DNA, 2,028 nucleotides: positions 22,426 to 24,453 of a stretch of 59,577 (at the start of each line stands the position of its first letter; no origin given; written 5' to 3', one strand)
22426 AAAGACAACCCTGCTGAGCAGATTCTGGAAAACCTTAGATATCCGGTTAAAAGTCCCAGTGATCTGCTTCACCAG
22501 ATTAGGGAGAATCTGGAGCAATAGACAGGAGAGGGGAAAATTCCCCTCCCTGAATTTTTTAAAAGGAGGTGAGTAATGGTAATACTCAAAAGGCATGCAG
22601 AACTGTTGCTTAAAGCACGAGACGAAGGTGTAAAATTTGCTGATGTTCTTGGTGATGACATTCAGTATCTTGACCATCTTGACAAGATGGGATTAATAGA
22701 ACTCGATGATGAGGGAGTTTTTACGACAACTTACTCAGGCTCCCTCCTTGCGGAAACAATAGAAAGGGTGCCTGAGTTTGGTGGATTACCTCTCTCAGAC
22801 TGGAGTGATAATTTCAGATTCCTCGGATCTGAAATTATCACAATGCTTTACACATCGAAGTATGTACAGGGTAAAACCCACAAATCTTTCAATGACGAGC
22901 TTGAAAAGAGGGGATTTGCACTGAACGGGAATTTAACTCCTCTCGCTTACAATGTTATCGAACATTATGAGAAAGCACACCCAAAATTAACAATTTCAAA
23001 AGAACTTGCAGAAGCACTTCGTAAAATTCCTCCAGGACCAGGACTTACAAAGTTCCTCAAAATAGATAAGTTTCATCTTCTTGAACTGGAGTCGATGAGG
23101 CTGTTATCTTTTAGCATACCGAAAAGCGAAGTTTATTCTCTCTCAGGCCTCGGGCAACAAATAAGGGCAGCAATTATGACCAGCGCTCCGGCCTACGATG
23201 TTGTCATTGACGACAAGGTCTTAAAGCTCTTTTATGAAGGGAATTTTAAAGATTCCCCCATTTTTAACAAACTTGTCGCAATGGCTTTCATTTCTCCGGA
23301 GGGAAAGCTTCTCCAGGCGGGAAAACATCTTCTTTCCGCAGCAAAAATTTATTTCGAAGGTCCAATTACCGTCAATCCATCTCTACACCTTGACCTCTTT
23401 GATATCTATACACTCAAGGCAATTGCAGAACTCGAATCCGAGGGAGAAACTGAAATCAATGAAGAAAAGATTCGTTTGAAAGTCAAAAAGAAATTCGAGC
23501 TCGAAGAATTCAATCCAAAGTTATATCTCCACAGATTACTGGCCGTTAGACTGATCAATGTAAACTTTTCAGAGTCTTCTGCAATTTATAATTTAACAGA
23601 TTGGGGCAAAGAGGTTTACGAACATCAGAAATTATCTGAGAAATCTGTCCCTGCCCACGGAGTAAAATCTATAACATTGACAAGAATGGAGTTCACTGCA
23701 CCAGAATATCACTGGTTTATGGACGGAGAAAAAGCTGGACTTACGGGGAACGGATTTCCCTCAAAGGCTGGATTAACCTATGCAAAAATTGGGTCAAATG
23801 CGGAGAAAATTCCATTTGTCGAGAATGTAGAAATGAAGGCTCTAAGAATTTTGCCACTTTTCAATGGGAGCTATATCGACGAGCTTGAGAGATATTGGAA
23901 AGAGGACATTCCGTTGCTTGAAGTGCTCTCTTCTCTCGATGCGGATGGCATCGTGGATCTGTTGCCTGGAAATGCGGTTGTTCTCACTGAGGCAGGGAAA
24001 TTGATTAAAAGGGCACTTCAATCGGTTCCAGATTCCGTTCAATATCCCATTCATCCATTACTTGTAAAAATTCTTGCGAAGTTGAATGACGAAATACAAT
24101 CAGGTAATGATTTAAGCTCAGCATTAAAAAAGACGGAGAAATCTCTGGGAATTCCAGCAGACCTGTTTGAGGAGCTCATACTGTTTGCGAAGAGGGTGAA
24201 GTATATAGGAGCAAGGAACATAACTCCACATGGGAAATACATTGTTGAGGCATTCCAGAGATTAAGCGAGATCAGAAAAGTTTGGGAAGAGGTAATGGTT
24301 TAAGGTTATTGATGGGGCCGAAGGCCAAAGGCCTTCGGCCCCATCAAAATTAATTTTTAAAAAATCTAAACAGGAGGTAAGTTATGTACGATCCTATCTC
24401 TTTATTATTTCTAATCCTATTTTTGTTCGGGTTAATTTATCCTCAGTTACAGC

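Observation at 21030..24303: KaiC-like ATPase + HTH regulator + DUF505: candidate uncharacterised signalling system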

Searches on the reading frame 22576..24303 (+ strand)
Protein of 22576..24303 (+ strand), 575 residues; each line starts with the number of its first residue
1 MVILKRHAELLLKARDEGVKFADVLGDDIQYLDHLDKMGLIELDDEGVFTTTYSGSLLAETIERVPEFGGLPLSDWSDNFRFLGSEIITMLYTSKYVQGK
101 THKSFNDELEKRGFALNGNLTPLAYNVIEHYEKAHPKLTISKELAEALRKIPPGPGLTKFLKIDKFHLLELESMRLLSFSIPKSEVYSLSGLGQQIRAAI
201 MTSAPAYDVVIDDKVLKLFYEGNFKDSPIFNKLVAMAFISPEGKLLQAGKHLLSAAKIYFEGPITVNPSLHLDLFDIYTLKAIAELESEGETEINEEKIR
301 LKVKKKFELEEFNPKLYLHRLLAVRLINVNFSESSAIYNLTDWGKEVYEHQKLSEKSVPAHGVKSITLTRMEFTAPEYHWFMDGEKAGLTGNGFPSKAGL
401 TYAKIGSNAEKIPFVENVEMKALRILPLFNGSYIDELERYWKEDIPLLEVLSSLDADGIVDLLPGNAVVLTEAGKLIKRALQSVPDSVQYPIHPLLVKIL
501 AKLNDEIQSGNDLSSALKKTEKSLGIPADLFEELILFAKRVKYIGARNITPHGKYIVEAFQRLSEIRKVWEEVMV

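Call 3: search_protein_families(library=ncbifam, proteins=[window:22576-24303:+], max_evalue=0.01)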
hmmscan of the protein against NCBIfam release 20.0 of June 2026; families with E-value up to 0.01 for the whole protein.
window:22576-24303:+ (575 aa): 1 family
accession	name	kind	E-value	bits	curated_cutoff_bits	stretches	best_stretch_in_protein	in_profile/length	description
NF053610.1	Sso10a_fam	subfamily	0.0035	17.3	60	0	30-56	36-61/64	Sso10a family chromatin protein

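Call 4: search_protein_families(library=pfam, proteins=[window:22576-24303:+], max_evalue=0.01)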
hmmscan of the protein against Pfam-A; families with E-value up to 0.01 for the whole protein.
window:22576-24303:+ (575 aa): 2 families
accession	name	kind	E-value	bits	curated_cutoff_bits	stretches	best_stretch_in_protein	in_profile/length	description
PF04458.17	DUF505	-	1.2e-112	377.9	28.7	2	1-293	1-304/622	Protein of unknown function (DUF505)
PF14947.12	HTH_45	-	1.1e-05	25.7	25.5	0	30-67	38-74/77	Winged helix-turn-helix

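Call 13: find_homologous_proteins(query=window:22576-24303:+, max_evalue=0.00001)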
Query window:22576-24303:+ (575 aa): 76 proteins with E <= 0.00001 among 8000 candidates.
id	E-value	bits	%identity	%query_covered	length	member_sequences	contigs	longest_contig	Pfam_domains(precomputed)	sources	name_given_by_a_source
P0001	0.0e+0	1272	100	100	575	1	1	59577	PF04458.19,PF14947.13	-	-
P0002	0.0e+0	1162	89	100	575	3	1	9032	PF04458.19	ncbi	-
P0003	0.0e+0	1129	87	100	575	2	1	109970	PF04458.19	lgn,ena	-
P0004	0.0e+0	1108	83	100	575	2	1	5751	PF04458.19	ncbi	-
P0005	0.0e+0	1067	81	100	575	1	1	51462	PF04458.19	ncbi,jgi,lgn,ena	-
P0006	0.0e+0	1049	79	100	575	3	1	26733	PF04458.19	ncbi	-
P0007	4.6e-229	780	60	100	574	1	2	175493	PF04458.19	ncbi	-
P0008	3.2e-222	758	59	100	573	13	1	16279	PF04458.19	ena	-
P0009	7.7e-222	756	59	100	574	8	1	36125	PF04458.19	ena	-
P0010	1.2e-113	399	40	100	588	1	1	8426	PF04458.19,PF14947.13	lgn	-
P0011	1.3e-111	392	39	100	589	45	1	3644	PF04458.19,PF14947.13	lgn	-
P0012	3.0e-111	391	39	100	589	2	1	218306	PF04458.19,PF14947.13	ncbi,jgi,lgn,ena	-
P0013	2.5e-109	385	38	100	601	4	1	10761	PF04458.19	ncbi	-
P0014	5.9e-108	380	39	100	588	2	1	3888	PF04458.19,PF14947.13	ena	-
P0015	7.4e-108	380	38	100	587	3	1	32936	PF04458.19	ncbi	-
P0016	2.5e-107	378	38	96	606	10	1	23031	PF04458.19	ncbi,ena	-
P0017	3.1e-106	375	38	100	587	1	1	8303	PF04458.19,PF25213.2,PF14947.13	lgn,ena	-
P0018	3.8e-105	371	38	100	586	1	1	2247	PF04458.19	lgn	-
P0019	2.1e-104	369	38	100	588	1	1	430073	PF04458.19,PF25213.2,PF14947.13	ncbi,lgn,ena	-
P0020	7.2e-104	367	37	100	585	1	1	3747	PF04458.19,PF14947.13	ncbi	-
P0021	7.1e-103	364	35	100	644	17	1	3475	PF04458.19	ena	-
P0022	4.2e-97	345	33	99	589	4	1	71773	PF04458.19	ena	-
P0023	2.2e-95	339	35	99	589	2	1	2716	PF04458.19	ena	-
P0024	7.0e-95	337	34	96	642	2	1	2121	PF04458.19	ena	-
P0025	3.7e-94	335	34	100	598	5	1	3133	PF04458.19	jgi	jgi:hypothetical protein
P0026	1.1e-87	313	43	71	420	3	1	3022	PF04458.19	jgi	-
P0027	1.5e-81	293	34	93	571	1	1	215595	PF04458.19,PF14947.13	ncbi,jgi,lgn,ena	-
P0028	1.7e-81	293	34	99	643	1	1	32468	PF04458.19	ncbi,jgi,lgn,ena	-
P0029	7.3e-81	291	34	100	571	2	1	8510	PF04458.19,PF14947.13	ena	-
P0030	1.4e-78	283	33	100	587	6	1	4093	PF04458.19,PF14947.13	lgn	-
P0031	1.3e-76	277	33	100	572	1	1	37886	PF04458.19,PF14947.13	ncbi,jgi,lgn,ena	-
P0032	5.9e-74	268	32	100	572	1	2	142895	PF04458.19,PF14947.13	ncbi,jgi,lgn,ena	-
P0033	4.1e-71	259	35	50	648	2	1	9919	PF04458.19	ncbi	-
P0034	2.3e-69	253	34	43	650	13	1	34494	PF04458.19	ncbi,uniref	ncbi:MAG: DUF505 domain-containing protein [Sulfurihydrogenibium sp.]|uniref:DUF505 domain-containin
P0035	9.4e-68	248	31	98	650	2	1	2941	PF04458.19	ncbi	ncbi:DUF505 domain-containing protein [Persephonella sp.]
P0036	5.7e-67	245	34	50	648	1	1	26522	PF04458.19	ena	-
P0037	9.8e-67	244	34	50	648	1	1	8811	PF04458.19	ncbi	-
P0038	1.6e-66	244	31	98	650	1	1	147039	PF04458.19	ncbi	ncbi:DUF505 domain-containing protein [Persephonella sp.]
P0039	2.2e-66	243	36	49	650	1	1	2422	PF04458.19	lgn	-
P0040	1.2e-65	241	30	98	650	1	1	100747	PF04458.19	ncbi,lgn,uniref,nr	ncbi:hypothetical protein SAMN06265182_1523 [Persephonella hydrogeniphila]|uniref:DUF505 domain-cont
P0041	1.7e-65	240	34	43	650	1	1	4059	PF04458.19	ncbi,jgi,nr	ncbi:MAG: DUF505 domain-containing protein [Aquificae bacterium]|nr:DUF505 domain-containing protein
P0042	1.6e-64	237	32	43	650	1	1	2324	PF04458.19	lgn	-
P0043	1.3e-63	234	33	48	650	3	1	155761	PF04458.19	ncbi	ncbi:DUF505 domain-containing protein [Persephonella sp.]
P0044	3.1e-63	233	32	40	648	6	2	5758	PF04458.19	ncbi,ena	-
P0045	3.1e-62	229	30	98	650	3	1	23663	PF01638.24,PF04458.19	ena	-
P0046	8.2e-61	225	30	98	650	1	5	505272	PF04458.19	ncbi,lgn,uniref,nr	ncbi:DUF505 domain-containing protein [Hydrogenothermus marinus]|uniref:DUF505 domain-containing pro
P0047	8.5e-61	225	33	48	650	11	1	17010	PF04458.19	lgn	-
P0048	7.4e-59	218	28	98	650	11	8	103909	PF04458.19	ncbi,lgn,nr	ncbi:DUF505 domain-containing protein [Sulfurihydrogenibium azorense]|nr:DUF505 domain-containing pr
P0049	5.4e-58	215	28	98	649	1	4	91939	PF04458.19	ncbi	ncbi:DUF505 domain-containing protein [Persephonella sp.]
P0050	1.8e-57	214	27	98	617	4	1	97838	PF04458.19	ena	-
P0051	1.4e-56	211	28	97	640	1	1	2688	PF04458.19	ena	-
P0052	1.5e-56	211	31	43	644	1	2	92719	PF04458.19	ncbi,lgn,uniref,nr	ncbi:DUF505 domain-containing protein [Desulfurobacterium atlanticum]|uniref:DUF505 domain-containin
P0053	3.2e-56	210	37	37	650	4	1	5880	PF04458.19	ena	-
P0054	6.2e-55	205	28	97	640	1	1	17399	PF04458.19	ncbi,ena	-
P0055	7.8e-55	205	28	97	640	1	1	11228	PF04458.19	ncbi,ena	-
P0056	9.7e-55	205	27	98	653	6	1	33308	PF04458.19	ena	-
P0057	1.1e-54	204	28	98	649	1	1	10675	PF04458.19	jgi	-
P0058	7.4e-53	198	26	98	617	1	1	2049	PF04458.19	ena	-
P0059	3.3e-52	196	26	98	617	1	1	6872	PF04458.19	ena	-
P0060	1.5e-51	194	26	98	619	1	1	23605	PF04458.19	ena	-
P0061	1.8e-51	194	26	98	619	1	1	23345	PF04458.19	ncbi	-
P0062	2.2e-51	194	26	98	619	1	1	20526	PF04458.19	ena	-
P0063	1.5e-49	188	27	98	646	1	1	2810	PF04458.19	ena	-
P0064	1.1e-48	185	25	98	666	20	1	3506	PF04458.19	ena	-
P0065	1.1e-47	181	27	93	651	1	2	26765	PF04458.19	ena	-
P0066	6.6e-47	179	33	34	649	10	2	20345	PF04458.19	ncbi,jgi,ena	-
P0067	6.9e-46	175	26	98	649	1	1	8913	PF04458.19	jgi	-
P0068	2.5e-45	174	27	90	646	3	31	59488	PF04458.19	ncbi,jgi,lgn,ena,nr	ncbi:MAG TPA: DUF505 domain-containing protein [Aquifex aeolicus]|nr:DUF505 domain-containing protei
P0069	5.8e-44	169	26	98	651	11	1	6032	PF04458.19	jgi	jgi:hypothetical protein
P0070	2.9e-38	150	31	48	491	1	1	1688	PF04458.19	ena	-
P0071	1.0e-28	119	24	93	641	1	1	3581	PF04458.19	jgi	jgi:uncharacterized protein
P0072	3.8e-24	104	25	85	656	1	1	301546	PF04458.19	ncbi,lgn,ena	-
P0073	2.5e-20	91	22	92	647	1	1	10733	PF04458.19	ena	-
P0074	2.3e-17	81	26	39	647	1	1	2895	PF04458.19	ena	-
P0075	1.6e-7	49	26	84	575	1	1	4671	PF04458.19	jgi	-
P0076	7.0e-7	47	23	72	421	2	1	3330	PF04458.19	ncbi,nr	ncbi:MAG: DUF505 family protein, partial [Candidatus Korarchaeota archaeon]|nr:DUF505 family protein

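Call 17: find_related_loci(query=A2, collection=genome_contigs, flank=8000)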
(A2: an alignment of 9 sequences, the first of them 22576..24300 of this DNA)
Query A2 (575 aa) in genome_contigs; peptide patterns used: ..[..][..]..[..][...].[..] (x = any residue, [..] = any of these).
134 stretches matched a pattern; 100 encode a relative of the query (tblastn E <= 1e-3); the best 80 are kept; 80 distinct loci.
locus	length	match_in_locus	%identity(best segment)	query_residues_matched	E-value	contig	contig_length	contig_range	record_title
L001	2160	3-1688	88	14-575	0e+0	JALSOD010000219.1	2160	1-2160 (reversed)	MAG: candidate division WOR-3 bacterium isolate 356-284_metabat1_scaf2bin.094 356-284_scaffold_47457_c1, whole genome sh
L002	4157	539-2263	84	1-575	0e+0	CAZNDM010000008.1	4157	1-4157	MAG TPA_asm: uncultured bacterium isolate binchicken_co219_311 genome assembly, contig: k141_1387, whole genome shotgun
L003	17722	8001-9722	79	1-574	0e+0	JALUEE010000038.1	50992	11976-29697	MAG: candidate division WOR-3 bacterium isolate S143_metabat1_scaf2bin.012 S143_NODE_179_length_50992_cov_12.800590, who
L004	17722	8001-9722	79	1-574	0e+0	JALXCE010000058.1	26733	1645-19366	MAG: candidate division WOR-3 bacterium isolate T2_metabat2_scaf2bin.142 T2_NODE_1350_length_26733_cov_5.172743, whole g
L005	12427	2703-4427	81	1-575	0e+0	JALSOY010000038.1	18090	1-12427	MAG: candidate division WOR-3 bacterium isolate 356-284_metabat2_scaf2bin.015 356-284_scaffold_1411_c1, whole genome sho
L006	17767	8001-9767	39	1-575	1e-116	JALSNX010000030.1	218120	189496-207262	MAG: candidate division WOR-3 bacterium isolate 356-284_metabat1_scaf2bin.077 356-284_scaffold_9_c1, whole genome shotgu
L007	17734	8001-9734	38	1-550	4e-113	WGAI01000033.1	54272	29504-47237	MAG: candidate division WOR-3 bacterium isolate S143_50_esom k151_34191, whole genome shotgun sequence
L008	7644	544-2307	38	1-575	1e-112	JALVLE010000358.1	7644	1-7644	MAG: candidate division WOR-3 bacterium isolate A1_metabat2_scaf2bin.263 A1_NODE_7051_length_7644_cov_2.090063, whole ge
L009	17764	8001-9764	38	1-575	2e-110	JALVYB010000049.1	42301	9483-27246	MAG: candidate division WOR-3 bacterium isolate M10_metabat2_scaf2bin.168 M10_NODE_283_length_42301_cov_4.471902, whole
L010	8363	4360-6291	35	1-575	6e-107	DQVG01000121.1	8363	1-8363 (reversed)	MAG TPA_asm: Desulfurobacteriaceae bacterium isolate SZUA-1507 k95_485471, whole genome shotgun sequence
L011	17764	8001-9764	35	1-572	7e-105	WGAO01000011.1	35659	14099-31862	MAG: Thermotogaceae bacterium isolate S143_61_esom k151_127148, whole genome shotgun sequence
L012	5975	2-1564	38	49-549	1e-104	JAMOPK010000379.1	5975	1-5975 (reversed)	MAG: candidate division WOR-3 bacterium isolate 4559-240_metabat1_scaf2bin.033 4559-240_scaffold_7758_c1, whole genome s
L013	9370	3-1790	34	1-575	1e-102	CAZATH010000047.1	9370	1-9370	MAG TPA_asm: uncultured bacterium isolate SRP163575_co1_394 genome assembly, contig: NODE_16141_length_9370_cov_4.205797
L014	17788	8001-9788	34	1-575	4e-100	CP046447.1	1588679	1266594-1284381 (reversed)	Bacterium 3DAC strain 3DAC chromosome, complete genome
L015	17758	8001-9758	34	1-575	6e-100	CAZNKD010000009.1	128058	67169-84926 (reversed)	MAG TPA_asm: uncultured Desulfobacterales bacterium isolate binchicken_co219_102 genome assembly, contig: k141_665284, w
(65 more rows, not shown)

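Call 23: search_solved_structures(query=A1, max_evalue=1)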
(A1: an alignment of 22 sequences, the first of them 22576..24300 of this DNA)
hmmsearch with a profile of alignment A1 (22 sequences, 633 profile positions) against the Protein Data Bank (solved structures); distinct sequences matched with E-value up to 1: 8.
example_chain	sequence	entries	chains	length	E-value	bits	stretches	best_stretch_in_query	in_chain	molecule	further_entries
5dym_A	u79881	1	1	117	0.0016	20.2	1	353-414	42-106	PadR-family transcriptional regulator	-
9qbc_A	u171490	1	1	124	0.082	14.6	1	358-407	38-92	PadR-family transcriptional regulator PadR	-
2lvs_A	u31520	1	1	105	0.12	14.1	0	475-519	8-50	Putative uncharacterized protein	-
5y81_A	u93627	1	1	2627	0.12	14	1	277-363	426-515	Transcription-associated protein 1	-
6ig9_T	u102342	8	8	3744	0.19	13.4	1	278-363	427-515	Transcription-associated protein 1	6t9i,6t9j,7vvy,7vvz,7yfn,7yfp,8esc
5ojs_T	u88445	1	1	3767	0.19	13.4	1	278-363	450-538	Transcription-associated protein 1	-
9qbd_A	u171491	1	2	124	0.2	13.3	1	358-407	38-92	PadR-family transcriptional regulator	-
6ofg_P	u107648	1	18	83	0.75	11.4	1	220-281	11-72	Protein PrgI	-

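Call 45: find_encoding_contigs(protein=P0072, flank=6000, max_places=1)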
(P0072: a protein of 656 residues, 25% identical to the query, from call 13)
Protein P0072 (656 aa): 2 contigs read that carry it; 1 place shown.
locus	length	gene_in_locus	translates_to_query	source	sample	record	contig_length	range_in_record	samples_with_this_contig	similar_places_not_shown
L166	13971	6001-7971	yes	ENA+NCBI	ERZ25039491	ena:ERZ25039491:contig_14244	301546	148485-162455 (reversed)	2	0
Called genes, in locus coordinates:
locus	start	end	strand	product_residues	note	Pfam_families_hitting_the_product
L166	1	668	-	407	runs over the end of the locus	-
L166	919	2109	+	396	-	PF05167:DUF711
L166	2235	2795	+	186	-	-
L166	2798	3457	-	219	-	PF13545:HTH_Crp_2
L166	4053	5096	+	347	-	-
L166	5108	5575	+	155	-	PF04972:BON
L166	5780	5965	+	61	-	PF01258:zf-dskA_traR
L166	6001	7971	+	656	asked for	PF04458:DUF505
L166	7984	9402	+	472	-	PF07992:Pyr_redox_2, PF00070:Pyr_redox (weak), PF22366:NDH2_C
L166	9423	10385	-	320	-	PF00582:Usp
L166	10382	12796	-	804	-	PF03636:Glyco_hydro_65N, PF03632:Glyco_hydro_65m, PF03633:Glyco_hydro_65C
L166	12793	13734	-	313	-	PF08386:Abhydrolase_4 (faint), PF00561:Abhydrolase_1, PF12146:Hydrolase_4, PF12697:Abhydrolase_6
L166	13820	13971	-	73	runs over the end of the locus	-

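Call 47: predict_structure(alignment_id=A4)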
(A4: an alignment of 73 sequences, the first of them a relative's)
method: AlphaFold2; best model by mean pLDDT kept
length: 575 residues; sequences in the alignment: 73
mean_pLDDT: 93.5   pTM: 0.91
mean pLDDT of the five models: 93.5, 92.9, 92.9, 92.3, 92.0
residues with pLDDT >= 90: 501; 70-90: 65; 50-70: 9; < 50: 0
segments of 3 or more residues with pLDDT < 50: none
pLDDT, mean of each block of 10 residues (from residue 1): 97 95 91 96 93 93 97 97 96 96 96 97 95 90 94 93 94 96 93 95 88 95 91 94 93 94 85 96 96 95 89 94 96 91 96 92 92 91 94 92 91 96 96 96 96 95 94 97 94 97 96 96 94 96 95 98 75 60
secondary structure, 60 per line:
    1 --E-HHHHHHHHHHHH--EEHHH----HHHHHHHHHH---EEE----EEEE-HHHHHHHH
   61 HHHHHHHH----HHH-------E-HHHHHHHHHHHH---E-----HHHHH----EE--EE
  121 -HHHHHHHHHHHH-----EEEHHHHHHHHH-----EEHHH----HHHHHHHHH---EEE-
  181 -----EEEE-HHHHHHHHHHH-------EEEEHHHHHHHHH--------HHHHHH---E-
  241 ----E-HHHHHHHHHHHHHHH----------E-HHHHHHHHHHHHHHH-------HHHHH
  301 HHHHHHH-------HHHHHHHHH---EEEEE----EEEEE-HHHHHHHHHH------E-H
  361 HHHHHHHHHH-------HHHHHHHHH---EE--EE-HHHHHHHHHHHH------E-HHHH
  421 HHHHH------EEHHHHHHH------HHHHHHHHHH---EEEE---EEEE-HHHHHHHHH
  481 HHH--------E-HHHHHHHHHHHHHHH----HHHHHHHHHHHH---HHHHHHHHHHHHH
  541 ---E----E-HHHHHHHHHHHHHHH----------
elements in order: H5-16 H28-37 E41-43 E48-51 H53-68 H85-96 H106-110 H122-133 E139-141 H142-150 H165-173 E177-179 E186-189 H191-201 E209-212 H213-221 H230-235 H247-261 H274-288 H296-307 H315-323 E327-331 E336-340 H342-351 H360-370 H378-386 H397-408 H417-425 H434-440 H447-456 E460-463 E467-470 H472-483 H494-508 H513-524 H528-540 H551-565

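Call 50: fold_search(model_id=the predicted structure, library=pdb)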
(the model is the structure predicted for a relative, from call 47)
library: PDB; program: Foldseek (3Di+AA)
matches with E <= 10: 681; with E <= 0.001: 0
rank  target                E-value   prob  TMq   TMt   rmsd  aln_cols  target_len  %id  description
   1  7a6h_O                3.4e-02  0.12  0.10  0.10  30.6       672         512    8  Cryo-EM structure of human apo RNA Polymerase III (released 2021-02-03)
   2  7d58_O                3.8e-02  0.12  0.10  0.11  31.1       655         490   10  cryo-EM structure of human RNA polymerase III in elongating state (released 2021-02-17)
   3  2xub                  4.4e-02  0.12  0.10  0.12  29.6       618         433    9  Human RPC62 subunit structure (released 2011-03-02)
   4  8bvw_3                8.8e-02  0.14  0.10  0.12  17.6       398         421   10  RNA polymerase II pre-initiation complex with the distal +1 nucleosome (PIC-Nuc18W) (released 2023-05-03)
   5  9gm7_C                9.7e-02  0.63  0.14  0.17  23.2       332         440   15  MukBEF in a nucleotide-bound state with open neck gate (monomer) (released 2025-03-26)
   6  7uch                  1.6e-01  0.08  0.11  0.10  23.6       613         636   10  AprA Methyltransferase 1 - GNAT in complex with Mn2+ , SAM, and Di-methyl-malonate (released 2022-06-01)
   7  2co5_B                1.7e-01  1.00  0.12  0.62   3.2        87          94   14  F93 FROM STIV, a winged-helix DNA-binding protein (released 2006-05-31)
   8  6f40_O                2.1e-01  0.06  0.11  0.11  30.6       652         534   12  RNA Polymerase III open complex (released 2018-01-17)
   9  7nvv_2                2.4e-01  0.09  0.10  0.14  18.3       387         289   10  XPB-containing part of TFIIH in a post-translocated state (with ADP-BeF3) (released 2021-05-05)
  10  7ast_X                2.4e-01  0.06  0.09  0.11  30.2       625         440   10  Apo Human RNA Polymerase III (released 2020-12-23)
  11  9fnz_B4               2.7e-01  0.20  0.13  0.23  19.5       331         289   14  PF30S-PF30S dimer mediated by aRDF from P. furiosus (Structure II) (released 2025-01-15)
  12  2co5_A                2.8e-01  0.99  0.12  0.63   3.1        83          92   17  F93 FROM STIV, a winged-helix DNA-binding protein (released 2006-05-31)
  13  8h7a_F                2.8e-01  0.99  0.11  0.62   3.3        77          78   23  Crystal structure of the dimer form KAT6A WH domain with its bound double stranded DNA (released 2023-01-18)
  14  1t98_B                2.8e-01  0.33  0.13  0.26  22.4       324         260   14  Crystal Structure of MukF(1-287) (released 2005-05-24)
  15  8iue_P                2.8e-01  0.20  0.10  0.18  19.0       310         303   11  RNA polymerase III pre-initiation complex melting complex 1 (released 2023-05-24)
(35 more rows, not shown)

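Call 66: search_protein_families(library=padloc, proteins=[window:22576-24303:+], max_evalue=0.01)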
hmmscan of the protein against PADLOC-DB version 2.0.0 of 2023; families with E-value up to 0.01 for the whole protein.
window:22576-24303:+ (575 aa): 0 families
